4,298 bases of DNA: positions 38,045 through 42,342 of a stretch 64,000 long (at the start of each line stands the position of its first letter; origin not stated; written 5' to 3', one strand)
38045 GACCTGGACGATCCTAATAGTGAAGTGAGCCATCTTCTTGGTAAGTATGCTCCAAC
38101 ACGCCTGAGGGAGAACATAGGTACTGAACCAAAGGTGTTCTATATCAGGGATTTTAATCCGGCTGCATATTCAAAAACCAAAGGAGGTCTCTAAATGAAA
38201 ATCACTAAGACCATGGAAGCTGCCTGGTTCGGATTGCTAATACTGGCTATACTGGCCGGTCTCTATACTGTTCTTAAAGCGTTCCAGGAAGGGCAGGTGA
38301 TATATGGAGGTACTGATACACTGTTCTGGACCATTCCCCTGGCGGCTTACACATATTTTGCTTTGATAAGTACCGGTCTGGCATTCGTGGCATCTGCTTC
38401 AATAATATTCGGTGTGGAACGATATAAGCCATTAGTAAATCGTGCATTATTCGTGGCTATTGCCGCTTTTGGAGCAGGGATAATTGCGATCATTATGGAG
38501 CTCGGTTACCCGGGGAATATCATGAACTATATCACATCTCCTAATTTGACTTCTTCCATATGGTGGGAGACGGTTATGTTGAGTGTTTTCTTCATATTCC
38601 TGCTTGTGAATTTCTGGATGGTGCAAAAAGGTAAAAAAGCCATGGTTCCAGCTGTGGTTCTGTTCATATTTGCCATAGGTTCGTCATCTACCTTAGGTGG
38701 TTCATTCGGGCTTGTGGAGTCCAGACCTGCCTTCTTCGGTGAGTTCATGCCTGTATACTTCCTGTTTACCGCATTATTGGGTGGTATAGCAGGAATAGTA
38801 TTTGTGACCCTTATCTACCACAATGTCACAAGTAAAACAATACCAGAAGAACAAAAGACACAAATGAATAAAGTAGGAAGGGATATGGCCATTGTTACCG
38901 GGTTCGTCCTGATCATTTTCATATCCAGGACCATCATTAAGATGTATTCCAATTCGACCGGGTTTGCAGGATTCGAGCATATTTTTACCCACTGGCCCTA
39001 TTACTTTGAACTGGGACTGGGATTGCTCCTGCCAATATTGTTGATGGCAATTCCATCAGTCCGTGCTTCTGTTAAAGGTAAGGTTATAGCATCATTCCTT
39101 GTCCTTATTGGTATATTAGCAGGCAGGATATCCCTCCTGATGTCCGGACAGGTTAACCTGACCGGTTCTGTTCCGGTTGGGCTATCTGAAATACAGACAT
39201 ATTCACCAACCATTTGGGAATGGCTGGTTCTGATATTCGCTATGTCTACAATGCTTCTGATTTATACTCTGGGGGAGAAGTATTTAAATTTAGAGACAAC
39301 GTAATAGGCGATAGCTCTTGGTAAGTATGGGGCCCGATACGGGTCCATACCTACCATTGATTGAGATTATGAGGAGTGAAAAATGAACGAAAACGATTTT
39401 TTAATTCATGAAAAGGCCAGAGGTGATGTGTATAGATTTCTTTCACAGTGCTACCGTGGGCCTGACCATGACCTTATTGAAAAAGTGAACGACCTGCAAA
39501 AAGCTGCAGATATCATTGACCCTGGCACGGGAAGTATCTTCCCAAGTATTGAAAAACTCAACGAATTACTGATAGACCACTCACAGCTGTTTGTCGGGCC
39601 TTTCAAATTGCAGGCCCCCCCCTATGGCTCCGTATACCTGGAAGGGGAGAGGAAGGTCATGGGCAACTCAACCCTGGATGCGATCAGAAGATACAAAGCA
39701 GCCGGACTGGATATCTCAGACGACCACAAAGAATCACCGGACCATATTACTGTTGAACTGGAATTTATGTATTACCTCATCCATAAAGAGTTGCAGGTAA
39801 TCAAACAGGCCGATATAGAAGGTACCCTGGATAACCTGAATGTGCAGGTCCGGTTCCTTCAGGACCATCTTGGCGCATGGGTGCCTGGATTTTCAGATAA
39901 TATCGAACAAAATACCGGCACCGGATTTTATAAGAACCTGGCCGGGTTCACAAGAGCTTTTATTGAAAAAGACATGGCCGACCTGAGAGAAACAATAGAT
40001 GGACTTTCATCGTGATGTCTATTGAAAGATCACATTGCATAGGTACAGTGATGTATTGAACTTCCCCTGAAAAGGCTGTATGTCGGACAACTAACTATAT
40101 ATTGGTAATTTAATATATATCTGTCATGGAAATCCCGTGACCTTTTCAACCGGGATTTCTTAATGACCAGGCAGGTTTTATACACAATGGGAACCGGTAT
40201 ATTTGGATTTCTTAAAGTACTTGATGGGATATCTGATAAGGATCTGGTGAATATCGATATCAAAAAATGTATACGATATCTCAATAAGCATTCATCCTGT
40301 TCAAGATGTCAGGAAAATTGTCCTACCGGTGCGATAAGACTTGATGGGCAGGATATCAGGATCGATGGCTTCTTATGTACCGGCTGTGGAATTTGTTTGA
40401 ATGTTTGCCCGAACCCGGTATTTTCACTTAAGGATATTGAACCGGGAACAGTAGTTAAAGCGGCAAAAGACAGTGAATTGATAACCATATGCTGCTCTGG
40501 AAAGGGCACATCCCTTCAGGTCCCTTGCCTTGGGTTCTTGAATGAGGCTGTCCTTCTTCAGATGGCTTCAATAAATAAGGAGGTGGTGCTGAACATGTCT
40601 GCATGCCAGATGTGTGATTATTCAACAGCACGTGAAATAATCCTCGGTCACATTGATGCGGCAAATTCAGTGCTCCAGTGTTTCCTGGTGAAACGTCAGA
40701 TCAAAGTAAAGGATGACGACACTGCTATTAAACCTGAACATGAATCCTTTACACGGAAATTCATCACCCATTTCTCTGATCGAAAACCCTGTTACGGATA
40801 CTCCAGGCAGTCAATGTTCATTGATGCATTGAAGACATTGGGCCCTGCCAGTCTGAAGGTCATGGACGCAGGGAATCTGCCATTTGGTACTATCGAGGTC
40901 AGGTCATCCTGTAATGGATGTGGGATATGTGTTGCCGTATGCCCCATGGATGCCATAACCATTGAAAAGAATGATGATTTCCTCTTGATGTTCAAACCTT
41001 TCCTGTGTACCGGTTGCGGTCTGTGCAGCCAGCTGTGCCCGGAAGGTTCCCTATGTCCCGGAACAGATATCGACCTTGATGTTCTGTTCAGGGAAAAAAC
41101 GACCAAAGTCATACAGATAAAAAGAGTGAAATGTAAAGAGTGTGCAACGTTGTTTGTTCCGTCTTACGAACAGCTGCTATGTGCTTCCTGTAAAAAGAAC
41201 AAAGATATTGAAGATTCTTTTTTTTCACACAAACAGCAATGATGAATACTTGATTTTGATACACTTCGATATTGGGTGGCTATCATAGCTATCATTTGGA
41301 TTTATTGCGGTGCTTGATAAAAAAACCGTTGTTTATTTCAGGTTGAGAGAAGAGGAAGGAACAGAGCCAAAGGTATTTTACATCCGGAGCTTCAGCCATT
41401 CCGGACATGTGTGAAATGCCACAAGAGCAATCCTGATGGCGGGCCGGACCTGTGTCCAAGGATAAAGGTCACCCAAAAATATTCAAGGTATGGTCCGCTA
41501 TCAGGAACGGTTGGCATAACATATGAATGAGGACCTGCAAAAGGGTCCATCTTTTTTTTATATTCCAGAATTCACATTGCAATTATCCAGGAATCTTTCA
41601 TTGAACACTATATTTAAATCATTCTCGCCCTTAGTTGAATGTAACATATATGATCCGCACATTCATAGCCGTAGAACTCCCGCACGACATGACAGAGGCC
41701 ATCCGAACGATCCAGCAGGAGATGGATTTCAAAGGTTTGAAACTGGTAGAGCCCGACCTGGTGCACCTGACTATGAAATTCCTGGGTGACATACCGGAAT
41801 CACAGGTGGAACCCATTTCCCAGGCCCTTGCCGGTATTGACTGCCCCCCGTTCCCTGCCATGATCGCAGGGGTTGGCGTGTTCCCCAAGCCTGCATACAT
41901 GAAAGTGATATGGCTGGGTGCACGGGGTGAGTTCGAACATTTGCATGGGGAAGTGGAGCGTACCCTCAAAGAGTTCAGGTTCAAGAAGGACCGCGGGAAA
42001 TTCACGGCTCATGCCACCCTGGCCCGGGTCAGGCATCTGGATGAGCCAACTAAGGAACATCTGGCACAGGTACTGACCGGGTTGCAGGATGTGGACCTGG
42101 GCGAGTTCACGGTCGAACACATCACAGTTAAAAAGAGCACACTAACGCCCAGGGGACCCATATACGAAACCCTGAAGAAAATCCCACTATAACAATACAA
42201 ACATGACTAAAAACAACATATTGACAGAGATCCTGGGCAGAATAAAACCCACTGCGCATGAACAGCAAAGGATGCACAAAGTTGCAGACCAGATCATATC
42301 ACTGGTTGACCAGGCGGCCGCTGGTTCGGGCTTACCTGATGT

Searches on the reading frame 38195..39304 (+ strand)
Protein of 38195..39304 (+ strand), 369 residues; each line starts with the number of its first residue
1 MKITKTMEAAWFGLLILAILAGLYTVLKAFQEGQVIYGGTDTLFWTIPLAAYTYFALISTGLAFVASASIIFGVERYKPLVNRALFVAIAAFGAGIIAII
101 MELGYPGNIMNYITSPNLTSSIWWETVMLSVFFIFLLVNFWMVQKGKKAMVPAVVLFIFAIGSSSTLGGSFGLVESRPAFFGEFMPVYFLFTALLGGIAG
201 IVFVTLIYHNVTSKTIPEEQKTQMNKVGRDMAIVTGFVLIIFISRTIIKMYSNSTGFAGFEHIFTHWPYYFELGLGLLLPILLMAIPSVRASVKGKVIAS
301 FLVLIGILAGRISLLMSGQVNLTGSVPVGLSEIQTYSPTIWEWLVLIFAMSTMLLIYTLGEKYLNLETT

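Call 38: search_protein_families(library=pfam, proteins=[window:38195-39304:+], max_evalue=0.00001)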
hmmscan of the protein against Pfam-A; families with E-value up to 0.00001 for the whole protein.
window:38195-39304:+ (369 aa): 1 family
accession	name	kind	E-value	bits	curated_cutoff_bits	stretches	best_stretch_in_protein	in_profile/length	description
PF03916.19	NrfD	-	1.6e-27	97.4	25.8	1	41-321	7-311/313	Polysulphide reductase, NrfD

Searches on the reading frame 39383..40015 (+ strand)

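Call 38: search_protein_families(library=pfam, proteins=[window:39383-40015:+], max_evalue=0.00001)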
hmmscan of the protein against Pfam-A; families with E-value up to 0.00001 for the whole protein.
window:39383-40015:+ (210 aa): 1 family
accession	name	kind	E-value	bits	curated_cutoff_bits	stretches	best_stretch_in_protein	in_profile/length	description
PF02613.20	Nitrate_red_del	-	7.2e-28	97.8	22.2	1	56-170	22-134/136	Nitrate reductase delta subunit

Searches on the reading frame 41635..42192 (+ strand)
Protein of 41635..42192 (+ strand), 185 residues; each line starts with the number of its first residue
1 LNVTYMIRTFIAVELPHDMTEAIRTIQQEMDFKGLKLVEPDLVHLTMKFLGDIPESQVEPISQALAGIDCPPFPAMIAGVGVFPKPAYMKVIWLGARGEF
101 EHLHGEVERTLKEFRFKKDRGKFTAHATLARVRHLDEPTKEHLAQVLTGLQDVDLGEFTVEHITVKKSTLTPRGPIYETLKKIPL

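Call 38: search_protein_families(library=pfam, proteins=[window:41635-42192:+], max_evalue=0.00001)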
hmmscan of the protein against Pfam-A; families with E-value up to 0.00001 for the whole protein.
window:41635-42192:+ (185 aa): 2 families
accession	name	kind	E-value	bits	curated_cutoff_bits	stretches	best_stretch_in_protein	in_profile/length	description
PF02834.22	LigT_PEase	-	7.5e-28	97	23.3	2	13-93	1-87/87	LigT like Phosphoesterase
PF13563.12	2_5_RNA_ligase2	-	1.7e-12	48.1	27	1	25-165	11-145/152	2'-5' RNA ligase superfamily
